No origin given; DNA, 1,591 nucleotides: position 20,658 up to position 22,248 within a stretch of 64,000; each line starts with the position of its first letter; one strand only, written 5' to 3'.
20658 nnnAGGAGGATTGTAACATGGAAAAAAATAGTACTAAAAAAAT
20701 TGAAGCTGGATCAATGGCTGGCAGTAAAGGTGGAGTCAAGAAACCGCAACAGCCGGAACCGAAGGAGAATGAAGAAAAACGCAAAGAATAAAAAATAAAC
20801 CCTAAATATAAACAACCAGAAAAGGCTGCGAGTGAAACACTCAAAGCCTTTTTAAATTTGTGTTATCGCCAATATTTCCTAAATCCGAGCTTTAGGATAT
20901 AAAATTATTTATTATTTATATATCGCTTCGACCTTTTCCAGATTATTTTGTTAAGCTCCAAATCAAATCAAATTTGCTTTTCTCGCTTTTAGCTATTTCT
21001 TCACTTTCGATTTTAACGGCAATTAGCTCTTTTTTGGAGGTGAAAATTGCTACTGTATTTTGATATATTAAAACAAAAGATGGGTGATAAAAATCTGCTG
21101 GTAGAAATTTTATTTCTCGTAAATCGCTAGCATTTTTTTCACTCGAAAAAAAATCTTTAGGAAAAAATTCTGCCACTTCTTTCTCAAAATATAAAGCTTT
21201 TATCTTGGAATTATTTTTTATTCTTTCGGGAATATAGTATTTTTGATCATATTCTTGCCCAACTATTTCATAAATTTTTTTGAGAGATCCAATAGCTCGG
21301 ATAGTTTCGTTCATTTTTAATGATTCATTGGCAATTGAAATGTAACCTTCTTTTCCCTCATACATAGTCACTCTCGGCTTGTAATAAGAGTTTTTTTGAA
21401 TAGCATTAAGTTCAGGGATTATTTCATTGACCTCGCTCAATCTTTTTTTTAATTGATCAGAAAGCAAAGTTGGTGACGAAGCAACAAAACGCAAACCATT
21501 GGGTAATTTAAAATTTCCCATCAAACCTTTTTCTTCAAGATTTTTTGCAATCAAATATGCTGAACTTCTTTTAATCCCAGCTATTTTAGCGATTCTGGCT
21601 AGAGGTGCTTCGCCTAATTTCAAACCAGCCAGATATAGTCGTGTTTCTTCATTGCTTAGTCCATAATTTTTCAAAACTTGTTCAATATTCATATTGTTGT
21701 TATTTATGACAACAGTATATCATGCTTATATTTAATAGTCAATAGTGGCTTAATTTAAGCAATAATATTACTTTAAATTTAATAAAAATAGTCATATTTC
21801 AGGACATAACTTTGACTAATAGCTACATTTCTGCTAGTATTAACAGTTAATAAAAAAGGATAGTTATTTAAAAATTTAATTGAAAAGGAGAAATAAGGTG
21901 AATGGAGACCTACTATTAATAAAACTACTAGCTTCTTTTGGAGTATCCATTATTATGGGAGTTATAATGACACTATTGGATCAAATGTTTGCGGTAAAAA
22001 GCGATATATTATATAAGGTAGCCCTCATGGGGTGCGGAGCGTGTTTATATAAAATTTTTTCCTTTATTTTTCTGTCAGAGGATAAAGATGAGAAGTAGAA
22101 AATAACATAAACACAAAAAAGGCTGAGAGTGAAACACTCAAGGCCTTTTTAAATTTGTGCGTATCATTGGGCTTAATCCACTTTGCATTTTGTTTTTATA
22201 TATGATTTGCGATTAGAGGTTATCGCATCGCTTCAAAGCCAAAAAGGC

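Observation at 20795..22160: Two unrelated-looking small genes share a near-identical ~60-nt 3' UTR and terminator module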

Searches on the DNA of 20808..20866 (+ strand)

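Call 104: build_rna_model(alignment_id=A8, structure=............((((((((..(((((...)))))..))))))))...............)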
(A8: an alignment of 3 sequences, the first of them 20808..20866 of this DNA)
Model R1 built from alignment A8 (3 sequences, 60 columns); structure: as given.
model positions 59; base pairs 13; branch points 0; effective number of sequences 2.24; information 0.945 bits per position. Calibrated on 0.2 Mb of random sequence (short: E-values are rough).
structure used (alignment columns):
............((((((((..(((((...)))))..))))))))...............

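Call 105: search_with_rna_model(model_id=R1, source=window, filters=off, max_evalue=10)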
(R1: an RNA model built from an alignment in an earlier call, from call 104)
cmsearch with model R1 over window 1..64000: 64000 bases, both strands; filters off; matches with E-value up to 10: 39.
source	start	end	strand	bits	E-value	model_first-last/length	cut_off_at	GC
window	20808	20866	+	87.6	2e-17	1-59/59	no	0.34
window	22105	22164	+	82.7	2.8e-16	1-59/59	no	0.35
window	20806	20863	-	26.5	0.0034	1-59/59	no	0.34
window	22107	22160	-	25.1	0.0071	1-59/59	no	0.35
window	59597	59652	+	23.6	0.016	1-59/59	no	0.32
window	62628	62680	+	20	0.11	1-59/59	no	0.32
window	59599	59650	-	19.4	0.15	1-59/59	no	0.33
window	29718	29774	-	18.9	0.2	1-59/59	no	0.3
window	27466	27510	-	17.3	0.47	1-59/59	no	0.22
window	47635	47681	+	16.9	0.6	1-59/59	no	0.26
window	47635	47682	-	16.7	0.64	1-59/59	no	0.27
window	15433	15482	+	16.6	0.67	1-59/59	no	0.24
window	45220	45261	-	16.1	0.92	1-59/59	no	0.19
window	62130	62167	-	15.7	1.1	1-59/59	no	0.34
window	8141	8171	+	15.6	1.1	1-59/59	no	0.19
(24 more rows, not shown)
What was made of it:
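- Checked: The next hits are their own reverse strands and generic terminators at 24 bits or less (call 105).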

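Call 126: search_with_rna_model(model_id=R1, sources=[L010, L011, L013, L014, L015, L097, L098, L099, L100, L101, L104, L105], max_evalue=1)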
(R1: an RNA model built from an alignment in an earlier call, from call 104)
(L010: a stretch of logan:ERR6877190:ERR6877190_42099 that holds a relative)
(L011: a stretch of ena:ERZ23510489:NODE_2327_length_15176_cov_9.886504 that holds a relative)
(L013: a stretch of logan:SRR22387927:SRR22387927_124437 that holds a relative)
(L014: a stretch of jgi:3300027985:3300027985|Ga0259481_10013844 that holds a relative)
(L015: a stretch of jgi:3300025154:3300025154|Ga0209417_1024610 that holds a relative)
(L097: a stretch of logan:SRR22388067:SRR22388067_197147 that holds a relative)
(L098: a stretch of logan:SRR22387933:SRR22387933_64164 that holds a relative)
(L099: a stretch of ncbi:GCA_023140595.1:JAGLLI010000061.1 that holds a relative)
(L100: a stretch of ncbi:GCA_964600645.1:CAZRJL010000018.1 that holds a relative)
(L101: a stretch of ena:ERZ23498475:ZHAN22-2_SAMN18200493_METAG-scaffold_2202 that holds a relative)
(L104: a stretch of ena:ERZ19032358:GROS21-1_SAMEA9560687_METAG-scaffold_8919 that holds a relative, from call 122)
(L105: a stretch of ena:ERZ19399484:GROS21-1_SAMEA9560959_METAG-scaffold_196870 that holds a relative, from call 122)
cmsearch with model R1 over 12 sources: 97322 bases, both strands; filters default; matches with E-value up to 1: 8.
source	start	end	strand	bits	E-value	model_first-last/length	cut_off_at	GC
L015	2104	2160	+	81.6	7.6e-16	1-59/59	no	0.3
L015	2104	2159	-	29.3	0.0011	1-59/59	no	0.3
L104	3265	3320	+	23.6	0.025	1-59/59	no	0.27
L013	7515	7571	+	22.2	0.052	1-59/59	no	0.28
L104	3264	3320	-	19.4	0.23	1-59/59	no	0.26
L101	2286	2333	-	17.8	0.55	1-59/59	no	0.21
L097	2524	2580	+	17.7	0.59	1-59/59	no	0.4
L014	5142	5219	-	16.7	0.97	1-59/59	no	0.28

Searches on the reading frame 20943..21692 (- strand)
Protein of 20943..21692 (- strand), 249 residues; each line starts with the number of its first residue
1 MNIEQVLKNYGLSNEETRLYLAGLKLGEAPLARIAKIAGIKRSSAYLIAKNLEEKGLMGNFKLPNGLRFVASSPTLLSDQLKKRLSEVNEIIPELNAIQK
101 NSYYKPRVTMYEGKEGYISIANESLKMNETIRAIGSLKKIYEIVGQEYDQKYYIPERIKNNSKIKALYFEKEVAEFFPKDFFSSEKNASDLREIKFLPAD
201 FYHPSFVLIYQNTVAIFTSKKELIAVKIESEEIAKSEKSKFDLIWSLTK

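Call 12: search_protein_families(library=pfam, proteins=[window:20943-21692:-], max_evalue=0.01)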
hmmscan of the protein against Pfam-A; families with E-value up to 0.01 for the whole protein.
window:20943-21692:- (249 aa): 2 families
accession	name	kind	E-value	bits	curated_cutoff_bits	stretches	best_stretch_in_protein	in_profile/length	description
PF01978.25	TrmB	-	4.5e-09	36.5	25.6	1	7-57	1-51/68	Sugar-specific transcriptional regulator TrmB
PF03535.18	Paxillin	-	0.0038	17.5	25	1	61-102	111-152/269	Paxillin family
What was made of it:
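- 20943..21692 (-): TrmB-family regulator (249 aa), convergent on module A and divergent from the 66-aa gene. Pfam TrmB (call 12).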

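Call 15: find_encoding_contigs(protein=window:20943-21692:-, flank=10000, max_places=10)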
Protein window:20943-21692:- (249 aa): 7 contigs read that carry it; 5 places shown.
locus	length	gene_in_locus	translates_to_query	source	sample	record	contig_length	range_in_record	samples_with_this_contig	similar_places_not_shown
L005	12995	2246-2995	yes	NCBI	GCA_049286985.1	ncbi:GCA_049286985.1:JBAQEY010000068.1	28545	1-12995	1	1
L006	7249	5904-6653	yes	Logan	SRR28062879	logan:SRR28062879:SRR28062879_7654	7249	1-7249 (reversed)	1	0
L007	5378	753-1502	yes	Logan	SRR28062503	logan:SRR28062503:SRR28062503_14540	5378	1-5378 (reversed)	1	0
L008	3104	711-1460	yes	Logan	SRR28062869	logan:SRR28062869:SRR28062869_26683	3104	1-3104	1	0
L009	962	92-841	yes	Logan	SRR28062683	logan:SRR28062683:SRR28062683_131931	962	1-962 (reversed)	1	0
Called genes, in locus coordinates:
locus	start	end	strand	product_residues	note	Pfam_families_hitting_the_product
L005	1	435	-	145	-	PF01978:TrmB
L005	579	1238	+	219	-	-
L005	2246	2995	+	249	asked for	PF01978:TrmB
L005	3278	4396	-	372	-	PF04055:Radical_SAM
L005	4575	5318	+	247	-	PF01978:TrmB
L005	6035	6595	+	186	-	-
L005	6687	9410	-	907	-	PF02739:5_3_exonuc_N, PF01367:5_3_exonuc, PF01612:DNA_pol_A_exo1, PF22619:DNA_polI_exo1, PF00476:DNA_pol_A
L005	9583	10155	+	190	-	PF01330:RuvA_N, PF00633:HHH (faint), PF14520:HHH_5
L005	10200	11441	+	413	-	PF07690:MFS_1, PF13347:MFS_2, PF07690:MFS_1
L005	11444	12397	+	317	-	PF02388:FemAB, PF13480:Acetyltransf_6, PF02388:FemAB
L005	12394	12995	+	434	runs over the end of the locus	PF08245:Mur_ligase_M, PF02875:Mur_ligase_C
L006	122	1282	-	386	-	PF11258:DUF3048, PF17479:DUF3048_C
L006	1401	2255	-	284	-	PF01149:Fapy_DNA_glyco, PF06831:H2TH, PF06827:zf-FPG_IleRS (weak)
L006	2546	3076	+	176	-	-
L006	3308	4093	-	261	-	PF01978:TrmB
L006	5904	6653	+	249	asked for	PF01978:TrmB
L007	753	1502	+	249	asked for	PF01978:TrmB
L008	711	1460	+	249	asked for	PF01978:TrmB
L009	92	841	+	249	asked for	PF01978:TrmB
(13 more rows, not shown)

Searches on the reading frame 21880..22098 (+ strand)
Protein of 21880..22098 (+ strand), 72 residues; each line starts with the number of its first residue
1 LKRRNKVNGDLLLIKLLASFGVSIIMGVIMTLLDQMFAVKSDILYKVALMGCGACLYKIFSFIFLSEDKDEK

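Call 12: search_protein_families(library=pfam, proteins=[window:21880-22098:+], max_evalue=0.01)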
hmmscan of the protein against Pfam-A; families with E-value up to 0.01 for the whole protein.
window:21880-22098:+ (72 aa): 0 families

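Call 36: find_homologous_proteins(query=window:21898-22095:+, max_evalue=10)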
Query window:21898-22095:+: no candidate shares three 5-residue words with the query. No homologue found.
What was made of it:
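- Tried and rejected: The word-indexed homologue search for the 66-aa ORF found nothing (call 36).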

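Call 45: search_protein_families(library=ncbifam, proteins=[window:21880-22098:+], max_evalue=0.1)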
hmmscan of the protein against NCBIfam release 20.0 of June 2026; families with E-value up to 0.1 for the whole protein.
window:21880-22098:+ (72 aa): 2 families
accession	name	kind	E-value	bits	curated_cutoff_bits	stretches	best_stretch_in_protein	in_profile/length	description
NF012195.0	tet_MFS_H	exception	0.011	14.8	840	1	11-63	8-60/392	tetracycline efflux MFS transporter Tet(H)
NF012190.1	tet_MFS_B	exception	0.019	14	850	1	12-64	9-57/400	tetracycline efflux MFS transporter Tet(B)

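Call 119: search_protein_representatives(protein=window:21898-22095:+)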
Query: 66 residues. Proteins with E-value up to 0.001 (for the whole library): 2; up to 1e-10: 0; up to 1e-30: 0. The best 2 are listed.
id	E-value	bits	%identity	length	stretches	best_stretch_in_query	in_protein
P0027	6.4e-05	39.3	25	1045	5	10-60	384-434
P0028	5.1e-04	36.4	48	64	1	9-58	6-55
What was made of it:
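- Tried and rejected: The exhaustive HMMER search was needed to find P0028 (call 119).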

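Call 122: find_encoding_contigs(protein=P0028, flank=6000, max_places=4)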
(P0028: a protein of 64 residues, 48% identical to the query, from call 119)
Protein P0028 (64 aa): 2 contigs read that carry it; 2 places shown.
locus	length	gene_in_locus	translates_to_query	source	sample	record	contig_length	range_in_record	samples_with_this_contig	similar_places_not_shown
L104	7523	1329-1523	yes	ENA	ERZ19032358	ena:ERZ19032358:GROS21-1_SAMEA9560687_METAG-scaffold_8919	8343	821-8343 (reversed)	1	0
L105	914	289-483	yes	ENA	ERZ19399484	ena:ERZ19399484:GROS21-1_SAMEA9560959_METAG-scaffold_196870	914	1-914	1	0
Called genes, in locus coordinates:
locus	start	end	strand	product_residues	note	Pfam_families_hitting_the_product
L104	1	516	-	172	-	?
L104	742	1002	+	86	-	-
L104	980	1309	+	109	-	-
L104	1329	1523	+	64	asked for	-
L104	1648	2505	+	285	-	PF01149:Fapy_DNA_glyco, PF06831:H2TH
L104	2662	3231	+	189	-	-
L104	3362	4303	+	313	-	-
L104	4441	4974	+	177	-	-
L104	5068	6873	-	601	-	PF09972:DUF2207, PF20990:DUF2207_C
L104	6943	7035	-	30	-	-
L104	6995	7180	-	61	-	-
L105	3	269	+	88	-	?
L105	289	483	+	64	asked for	-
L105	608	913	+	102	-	?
